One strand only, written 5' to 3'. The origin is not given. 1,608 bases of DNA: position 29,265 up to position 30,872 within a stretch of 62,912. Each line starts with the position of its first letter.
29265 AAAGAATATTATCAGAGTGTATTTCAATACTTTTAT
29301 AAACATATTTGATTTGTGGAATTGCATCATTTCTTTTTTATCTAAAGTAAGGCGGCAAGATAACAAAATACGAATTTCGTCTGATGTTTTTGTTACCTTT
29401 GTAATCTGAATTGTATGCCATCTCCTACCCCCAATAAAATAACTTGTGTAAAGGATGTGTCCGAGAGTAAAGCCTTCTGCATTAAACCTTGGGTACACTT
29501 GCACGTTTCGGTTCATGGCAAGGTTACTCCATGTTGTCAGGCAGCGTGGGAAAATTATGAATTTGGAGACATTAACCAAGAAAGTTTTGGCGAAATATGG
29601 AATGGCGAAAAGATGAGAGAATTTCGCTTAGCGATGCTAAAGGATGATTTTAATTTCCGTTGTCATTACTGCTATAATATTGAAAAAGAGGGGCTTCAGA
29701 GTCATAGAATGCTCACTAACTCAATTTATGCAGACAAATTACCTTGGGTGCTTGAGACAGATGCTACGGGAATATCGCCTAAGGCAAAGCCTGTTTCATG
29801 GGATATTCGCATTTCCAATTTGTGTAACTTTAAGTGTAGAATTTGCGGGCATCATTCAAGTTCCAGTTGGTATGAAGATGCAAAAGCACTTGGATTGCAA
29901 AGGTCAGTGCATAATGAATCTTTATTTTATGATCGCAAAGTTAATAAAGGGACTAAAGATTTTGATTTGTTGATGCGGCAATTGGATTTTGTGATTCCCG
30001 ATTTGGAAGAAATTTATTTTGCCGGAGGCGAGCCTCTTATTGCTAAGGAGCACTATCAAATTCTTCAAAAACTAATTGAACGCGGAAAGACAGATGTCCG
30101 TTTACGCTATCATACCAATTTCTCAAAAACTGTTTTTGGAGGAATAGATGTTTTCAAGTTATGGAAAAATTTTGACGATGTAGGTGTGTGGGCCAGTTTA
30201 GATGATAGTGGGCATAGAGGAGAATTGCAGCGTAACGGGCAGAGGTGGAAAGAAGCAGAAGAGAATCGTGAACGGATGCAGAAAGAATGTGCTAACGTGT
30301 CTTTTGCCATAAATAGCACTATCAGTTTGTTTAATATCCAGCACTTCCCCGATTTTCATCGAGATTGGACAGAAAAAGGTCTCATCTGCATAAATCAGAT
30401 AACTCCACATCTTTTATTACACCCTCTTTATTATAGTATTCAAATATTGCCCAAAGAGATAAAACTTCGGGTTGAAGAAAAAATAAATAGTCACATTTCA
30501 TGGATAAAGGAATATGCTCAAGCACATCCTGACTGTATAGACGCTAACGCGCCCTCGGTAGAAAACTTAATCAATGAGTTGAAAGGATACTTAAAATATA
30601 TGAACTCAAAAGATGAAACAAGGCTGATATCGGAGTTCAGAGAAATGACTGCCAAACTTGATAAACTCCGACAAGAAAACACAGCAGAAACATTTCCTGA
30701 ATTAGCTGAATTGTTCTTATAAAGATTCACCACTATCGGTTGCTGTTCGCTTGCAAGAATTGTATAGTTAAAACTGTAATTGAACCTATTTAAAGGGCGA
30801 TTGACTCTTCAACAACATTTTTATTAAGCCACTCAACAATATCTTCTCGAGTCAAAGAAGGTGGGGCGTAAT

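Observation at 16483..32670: Dense oxidative-tailoring locus (9 Fe/2OG oxygenases, 3 radical SAM enzymes, penta-CxxCH lipoprotein) with no recognisable scaffold gene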

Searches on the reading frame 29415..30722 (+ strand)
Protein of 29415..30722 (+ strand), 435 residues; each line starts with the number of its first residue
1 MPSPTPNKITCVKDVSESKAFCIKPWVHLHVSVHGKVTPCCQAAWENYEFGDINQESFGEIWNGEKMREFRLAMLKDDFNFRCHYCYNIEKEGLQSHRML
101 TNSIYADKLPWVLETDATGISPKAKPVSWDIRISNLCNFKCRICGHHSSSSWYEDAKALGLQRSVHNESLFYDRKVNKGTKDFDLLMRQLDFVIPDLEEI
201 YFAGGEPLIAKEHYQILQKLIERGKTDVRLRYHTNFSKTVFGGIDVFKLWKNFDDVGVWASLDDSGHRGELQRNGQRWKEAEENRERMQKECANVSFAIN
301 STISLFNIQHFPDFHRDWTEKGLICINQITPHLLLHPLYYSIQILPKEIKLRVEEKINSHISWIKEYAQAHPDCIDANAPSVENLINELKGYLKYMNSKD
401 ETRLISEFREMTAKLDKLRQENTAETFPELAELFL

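Call 4: search_protein_families(library=pfam, proteins=[window:29415-30722:+], max_evalue=0.01)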
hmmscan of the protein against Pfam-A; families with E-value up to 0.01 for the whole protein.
window:29415-30722:+ (435 aa): 3 families
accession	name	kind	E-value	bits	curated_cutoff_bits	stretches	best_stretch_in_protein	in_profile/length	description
PF13186.11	SPASM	-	1.5e-15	57.7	21.5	1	22-86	1-66/67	Iron-sulfur cluster-binding domain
PF04055.27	Radical_SAM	-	1.1e-07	32.6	29.5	1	132-235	2-85/166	Radical SAM superfamily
PF13353.11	Fer4_12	-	0.0004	21.1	22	0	137-239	15-92/137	4Fe-4S single cluster domain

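Call 6: search_protein_families(library=ncbifam, proteins=[window:29415-30722:+], max_evalue=0.001)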
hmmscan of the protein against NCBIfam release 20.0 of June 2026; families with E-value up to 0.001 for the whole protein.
window:29415-30722:+ (435 aa): 11 families
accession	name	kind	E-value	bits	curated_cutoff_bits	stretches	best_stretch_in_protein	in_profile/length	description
NF033640.1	N_Twi_rSAM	subfamily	4.9e-115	384.8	170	1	18-434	1-398/398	twitch domain-containing radical SAM protein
TIGR04278.1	viperin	exception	1.2e-07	31.1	450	1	197-309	103-216/347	antiviral radical SAM protein viperin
TIGR04250.1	SCM_rSAM_ScmE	equivalog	5.2e-07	28.9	400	0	126-151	2-27/358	SynChlorMet cassette radical SAM/SPASM protein ScmE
TIGR02666.1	moaA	equivalog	5.7e-07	28.8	284.05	0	66-101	8-44/336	GTP 3',8-cyclase MoaA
NF038283.1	viperin_w_prok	equivalog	2.6e-06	26.8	180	1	133-222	8-77/281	viperin family antiviral radical SAM protein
TIGR04317.1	W_rSAM_matur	equivalog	2.4e-05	23.6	380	0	43-86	271-313/349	tungsten cofactor oxidoreductase radical SAM maturase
TIGR04311.1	rSAM_Geo_metal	subfamily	6.4e-05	22.2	400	0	47-90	348-390/423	radical SAM/SPASM family putative metalloenzyme maturase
TIGR04055.1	rSAM_NirJ2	equivalog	8.1e-05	22.3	500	0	22-87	236-295/326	putative heme d1 biosynthesis radical SAM protein NirJ2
NF050035.1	rSAM_WgK_link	exception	8.2e-05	21.8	650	0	125-219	7-79/367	radical SAM/SPASM peptide maturase WgkB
TIGR04321.1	spiroSPASM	subfamily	0.00017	20.4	250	0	28-86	446-502/510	spiro-SPASM protein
TIGR04403.1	rSAM_skfB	equivalog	0.00037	19.4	300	0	15-71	323-376/402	sporulation killing factor system radical SAM maturase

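Call 70: find_homologous_proteins(query=window:29415-30722:+)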
Query window:29415-30722:+ (435 aa): 1039 proteins with E <= 0.001 among 3099 candidates; the best 120 are listed.
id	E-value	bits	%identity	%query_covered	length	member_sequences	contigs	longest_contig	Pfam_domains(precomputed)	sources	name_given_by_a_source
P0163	0.0e+0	1023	99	100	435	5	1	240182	PF13186.12,PF04055.28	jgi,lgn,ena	-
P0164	8.2e-257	870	83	100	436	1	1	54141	PF13186.12,PF04055.28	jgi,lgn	jgi:radical SAM protein with 4Fe4S-binding SPASM domain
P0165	3.5e-249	845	81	100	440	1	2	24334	PF13186.12,PF04055.28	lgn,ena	-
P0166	5.1e-244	828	79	100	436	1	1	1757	PF13186.12,PF04055.28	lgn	-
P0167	1.0e-218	745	73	100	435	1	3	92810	PF13186.12,PF04055.28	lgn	-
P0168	2.4e-180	618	59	100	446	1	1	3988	PF13186.12,PF04055.28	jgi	-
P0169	6.0e-172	591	59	99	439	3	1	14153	PF13186.12,PF04055.28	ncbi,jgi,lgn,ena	-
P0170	2.5e-166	572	59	95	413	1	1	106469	PF13186.12,PF04055.28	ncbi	-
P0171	1.0e-155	537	55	98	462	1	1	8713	PF13186.12,PF04055.28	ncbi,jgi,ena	-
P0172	1.4e-155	537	57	98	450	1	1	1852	PF13186.12,PF04055.28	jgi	jgi:radical SAM protein with 4Fe4S-binding SPASM domain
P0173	4.4e-155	535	55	98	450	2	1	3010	PF13186.12,PF04055.28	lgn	-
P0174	1.0e-154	534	55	97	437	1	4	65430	PF13186.12,PF04055.28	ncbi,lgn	-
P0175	2.9e-154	532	54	99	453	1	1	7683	PF13186.12,PF04055.28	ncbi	-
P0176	7.0e-154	531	55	98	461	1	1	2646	PF13186.12,PF04055.28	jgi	jgi:radical SAM protein with 4Fe4S-binding SPASM domain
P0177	8.2e-154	531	54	98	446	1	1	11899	PF13186.12,PF04055.28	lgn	-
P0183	2.1e-147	510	52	98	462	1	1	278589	PF13186.12,PF04055.28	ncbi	-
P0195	1.2e-139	484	50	98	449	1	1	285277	PF13186.12,PF04055.28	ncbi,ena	-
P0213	2.4e-132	460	48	98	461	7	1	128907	PF13186.12,PF04055.28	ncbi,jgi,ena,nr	ncbi:MAG: hypothetical protein COA38_00090 [Fluviicola sp.]|nr:MAG: hypothetical protein COA38_00090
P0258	1.5e-115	405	46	94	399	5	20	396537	PF13186.12,PF04055.28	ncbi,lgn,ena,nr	ncbi:MAG: twitch domain-containing radical SAM protein [Chromatiales bacterium]|nr:twitch domain-con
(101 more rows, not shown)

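Call 71: find_encoding_contigs(protein=P0258, flank=10000, max_places=1)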
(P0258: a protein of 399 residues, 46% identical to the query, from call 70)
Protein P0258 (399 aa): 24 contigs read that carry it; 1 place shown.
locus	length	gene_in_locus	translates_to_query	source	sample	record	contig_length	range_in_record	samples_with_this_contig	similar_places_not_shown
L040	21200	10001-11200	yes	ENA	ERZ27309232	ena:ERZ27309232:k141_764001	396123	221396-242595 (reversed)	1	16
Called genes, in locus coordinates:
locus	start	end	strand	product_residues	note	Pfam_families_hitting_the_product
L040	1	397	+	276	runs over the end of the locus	-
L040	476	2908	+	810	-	PF13620:CarboxypepD_reg, PF17210:SdrD_B (weak)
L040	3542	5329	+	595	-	PF05787:PhoX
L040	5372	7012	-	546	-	PF00999:Na_H_Exchanger, PF02254:TrkA_N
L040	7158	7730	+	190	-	-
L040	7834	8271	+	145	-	PF00578:AhpC-TSA, PF08534:Redoxin, PF13098:Thioredoxin_2, PF00085:Thioredoxin, PF13905:Thioredoxin_8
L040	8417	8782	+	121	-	PF04358:DsrC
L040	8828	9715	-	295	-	PF04228:Zn_peptidase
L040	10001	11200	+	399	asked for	PF13186:SPASM, PF04055:Radical_SAM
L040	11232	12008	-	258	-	PF13489:Methyltransf_23, PF08241:Methyltransf_11 (weak), PF13649:Methyltransf_25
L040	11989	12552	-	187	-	PF03352:Adenine_glyco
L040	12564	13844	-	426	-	PF03952:Enolase_N, PF00113:Enolase_C, PF13378:MR_MLE_C (weak)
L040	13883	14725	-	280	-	PF00793:DAHP_synth_1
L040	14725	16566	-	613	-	PF06418:CTP_synth_N, PF00117:GATase, PF07722:Peptidase_C26 (weak)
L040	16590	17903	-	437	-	PF01171:ATP_bind_3, PF09179:TilS, PF11734:TilS_C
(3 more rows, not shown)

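Call 72: find_encoding_contigs(protein=P0213, flank=10000, max_places=1)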
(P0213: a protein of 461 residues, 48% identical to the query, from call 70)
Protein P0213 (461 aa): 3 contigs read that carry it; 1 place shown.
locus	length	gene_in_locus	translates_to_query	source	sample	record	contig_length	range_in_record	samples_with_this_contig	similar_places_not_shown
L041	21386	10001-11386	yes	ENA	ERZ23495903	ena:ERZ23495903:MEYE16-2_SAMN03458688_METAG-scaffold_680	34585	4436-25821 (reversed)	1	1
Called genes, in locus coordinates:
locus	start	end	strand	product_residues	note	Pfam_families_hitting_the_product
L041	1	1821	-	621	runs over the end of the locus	PF02543:Carbam_trans_N, PF16861:Carbam_trans_C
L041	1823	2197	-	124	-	-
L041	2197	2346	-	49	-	PF19451:DUF5989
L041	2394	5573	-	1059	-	PF01040:UbiA, PF13439:Glyco_transf_4, PF00534:Glycos_transf_1, PF13524:Glyco_trans_1_2 (weak), PF13692:Glyco_trans_1_4, PF13472:Lipase_GDSL_2 (weak)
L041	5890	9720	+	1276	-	PF01435:Peptidase_M48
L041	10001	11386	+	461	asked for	PF13186:SPASM, PF04055:Radical_SAM (weak)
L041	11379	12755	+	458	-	PF04055:Radical_SAM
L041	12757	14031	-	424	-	PF13186:SPASM, PF04055:Radical_SAM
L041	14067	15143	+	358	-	-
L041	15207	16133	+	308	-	PF22814:WelO5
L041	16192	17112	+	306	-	PF05721:PhyH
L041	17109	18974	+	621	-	PF05721:PhyH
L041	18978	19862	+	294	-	PF05721:PhyH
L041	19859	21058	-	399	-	PF00005:ABC_tran, PF13304:AAA_21 (faint)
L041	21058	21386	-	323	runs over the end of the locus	PF01209:Ubie_methyltran, PF02353:CMAS, PF13489:Methyltransf_23, PF13847:Methyltransf_31, PF08241:Methyltransf_11, PF08242:Methyltransf_12, PF13649:Methyltransf_25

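Call 73: find_encoding_contigs(protein=P0195, flank=10000, max_places=1)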
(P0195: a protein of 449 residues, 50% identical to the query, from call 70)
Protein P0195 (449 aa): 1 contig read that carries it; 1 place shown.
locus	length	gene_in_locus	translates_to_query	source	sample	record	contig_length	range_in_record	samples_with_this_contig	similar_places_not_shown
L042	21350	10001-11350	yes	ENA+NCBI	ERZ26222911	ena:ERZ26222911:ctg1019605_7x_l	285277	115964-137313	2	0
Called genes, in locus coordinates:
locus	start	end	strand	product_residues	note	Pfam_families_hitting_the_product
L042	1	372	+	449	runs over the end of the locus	PF13186:SPASM (weak), PF04055:Radical_SAM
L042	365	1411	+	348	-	-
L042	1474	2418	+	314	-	PF05721:PhyH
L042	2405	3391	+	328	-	PF05721:PhyH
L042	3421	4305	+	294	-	PF05721:PhyH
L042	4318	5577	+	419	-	PF01040:UbiA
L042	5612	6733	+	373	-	PF13439:Glyco_transf_4, PF13579:Glyco_trans_4_4, PF00534:Glycos_transf_1, PF13692:Glyco_trans_1_4, PF13524:Glyco_trans_1_2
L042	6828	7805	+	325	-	PF01073:3Beta_HSD, PF01370:Epimerase, PF16363:GDP_Man_Dehyd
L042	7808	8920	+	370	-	-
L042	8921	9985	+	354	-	-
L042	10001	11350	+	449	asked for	PF13186:SPASM, PF04055:Radical_SAM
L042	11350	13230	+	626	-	PF00535:Glycos_transf_2 (faint), PF13641:Glyco_tranf_2_3 (faint)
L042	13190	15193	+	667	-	PF13231:PMT_2, PF03704:BTAD (faint), PF07719:TPR_2 (faint), PF13174:TPR_6 (faint), PF13181:TPR_8 (faint), PF13414:TPR_11 (faint), PF13428:TPR_14 (faint), PF12895:ANAPC3 (weak), +4 more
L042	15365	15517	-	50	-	-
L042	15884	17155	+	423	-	PF13573:SprB (weak), PF13620:CarboxypepD_reg (faint), PF13573:SprB (weak)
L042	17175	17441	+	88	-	PF01527:HTH_Tnp_1, PF13384:HTH_23 (weak), PF13551:HTH_29 (weak)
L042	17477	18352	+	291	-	PF13276:HTH_21 (weak), PF00665:rve, PF13683:rve_3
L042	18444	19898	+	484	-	PF22352:K319L-like_PKD (faint)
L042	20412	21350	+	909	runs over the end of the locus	PF22352:K319L-like_PKD (faint)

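Call 75: find_encoding_contigs(protein=P0183, flank=10000, max_places=1)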
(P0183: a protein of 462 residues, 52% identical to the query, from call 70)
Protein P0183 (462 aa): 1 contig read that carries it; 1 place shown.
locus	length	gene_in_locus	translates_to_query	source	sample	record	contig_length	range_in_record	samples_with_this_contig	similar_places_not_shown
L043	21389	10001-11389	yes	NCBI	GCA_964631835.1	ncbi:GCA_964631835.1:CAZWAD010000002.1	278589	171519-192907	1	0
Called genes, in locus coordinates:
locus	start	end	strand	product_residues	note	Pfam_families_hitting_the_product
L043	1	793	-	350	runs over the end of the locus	-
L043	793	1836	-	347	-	-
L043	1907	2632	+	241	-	PF00535:Glycos_transf_2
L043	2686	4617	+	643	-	-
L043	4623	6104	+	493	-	PF13231:PMT_2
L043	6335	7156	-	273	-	-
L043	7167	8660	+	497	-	-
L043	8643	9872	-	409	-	-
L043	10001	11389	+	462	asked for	PF13186:SPASM, PF04055:Radical_SAM (weak)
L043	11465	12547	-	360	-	PF02350:Epimerase_2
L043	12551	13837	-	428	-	-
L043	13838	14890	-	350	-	-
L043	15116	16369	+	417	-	PF17293:Arm-DNA-bind_5 (weak), PF13102:Phage_int_SAM_5, PF00589:Phage_integrase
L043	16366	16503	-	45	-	-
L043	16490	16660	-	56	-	-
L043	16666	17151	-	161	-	-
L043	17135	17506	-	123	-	PF12728:HTH_17 (weak)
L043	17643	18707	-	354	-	-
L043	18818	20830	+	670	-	PF07693:KAP_NTPase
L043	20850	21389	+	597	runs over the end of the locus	PF02463:SMC_N (weak), PF13175:AAA_15, PF13476:AAA_23, PF11398:DUF2813, PF13304:AAA_21, PF13175:AAA_15, PF20469:OLD-like_TOPRIM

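Call 76: find_encoding_contigs(protein=P0163, flank=10000, max_places=2)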
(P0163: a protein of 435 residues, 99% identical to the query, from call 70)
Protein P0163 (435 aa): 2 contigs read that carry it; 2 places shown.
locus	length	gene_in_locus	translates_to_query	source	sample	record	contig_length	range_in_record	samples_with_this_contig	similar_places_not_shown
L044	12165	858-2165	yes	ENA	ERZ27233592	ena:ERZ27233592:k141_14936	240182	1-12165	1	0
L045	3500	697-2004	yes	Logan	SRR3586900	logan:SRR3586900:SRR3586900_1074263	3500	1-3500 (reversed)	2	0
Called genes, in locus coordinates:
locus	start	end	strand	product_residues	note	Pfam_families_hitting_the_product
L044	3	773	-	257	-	?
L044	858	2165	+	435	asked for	PF13186:SPASM, PF04055:Radical_SAM (weak)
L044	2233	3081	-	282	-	PF05721:PhyH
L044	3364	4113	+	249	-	PF05118:Asp_Arg_Hydrox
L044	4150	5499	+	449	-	-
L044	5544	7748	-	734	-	PF00270:DEAD, PF04851:ResIII (weak), PF00271:Helicase_C, PF16124:RecQ_Zn_bind, PF09382:RQC, PF00570:HRDC, PF14493:HTH_40 (faint), PF21220:RecQ-1-like_HTH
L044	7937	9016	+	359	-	PF00483:NTP_transferase, PF12804:NTP_transf_3 (weak), PF22640:ManC_GMP_beta-helix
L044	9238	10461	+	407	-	PF01966:HD (weak), PF19276:HD_assoc_2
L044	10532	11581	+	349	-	PF04613:LpxD, PF25084:LbH_EIF2B, PF00132:Hexapep, PF25087:GMPPB_C (weak), PF00132:Hexapep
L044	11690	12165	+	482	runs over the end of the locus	PF03331:LpxC, PF07977:FabA, PF22817:ApeP-like (weak), PF22818:ApeI-like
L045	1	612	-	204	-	?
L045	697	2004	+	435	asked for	PF13186:SPASM, PF04055:Radical_SAM (weak)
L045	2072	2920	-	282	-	PF05721:PhyH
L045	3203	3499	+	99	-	?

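Call 81: search_protein_families(library=pfam, proteins=[L041:14067-15143:+, L042:365-1411:+, L042:7808-8920:+, L042:8921-9985:+], max_evalue=0.01)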
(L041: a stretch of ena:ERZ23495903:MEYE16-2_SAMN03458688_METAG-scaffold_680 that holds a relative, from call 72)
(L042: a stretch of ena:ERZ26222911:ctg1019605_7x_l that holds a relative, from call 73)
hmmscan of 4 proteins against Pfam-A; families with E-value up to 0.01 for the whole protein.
L041:14067-15143:+ (358 aa): 1 family
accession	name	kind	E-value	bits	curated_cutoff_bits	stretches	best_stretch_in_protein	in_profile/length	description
PF13472.12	Lipase_GDSL_2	-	0.0056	17.6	32.9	0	118-180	2-69/178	GDSL-like Lipase/Acylhydrolase family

L042:365-1411:+ (348 aa): 1 family
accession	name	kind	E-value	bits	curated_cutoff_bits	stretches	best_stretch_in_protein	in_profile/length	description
PF13472.12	Lipase_GDSL_2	-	0.0087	17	32.9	0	105-167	2-69/178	GDSL-like Lipase/Acylhydrolase family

L042:7808-8920:+ (370 aa): 1 family
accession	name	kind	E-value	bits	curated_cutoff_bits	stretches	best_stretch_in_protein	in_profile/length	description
PF13472.12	Lipase_GDSL_2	-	0.00056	20.9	32.9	1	114-354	2-177/178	GDSL-like Lipase/Acylhydrolase family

L042:8921-9985:+ (354 aa): 1 family
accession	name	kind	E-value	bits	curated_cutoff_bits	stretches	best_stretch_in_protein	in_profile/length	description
PF00535.33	Glycos_transf_2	-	0.0018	18.6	23.3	1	104-166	68-131/168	Glycosyl transferase family 2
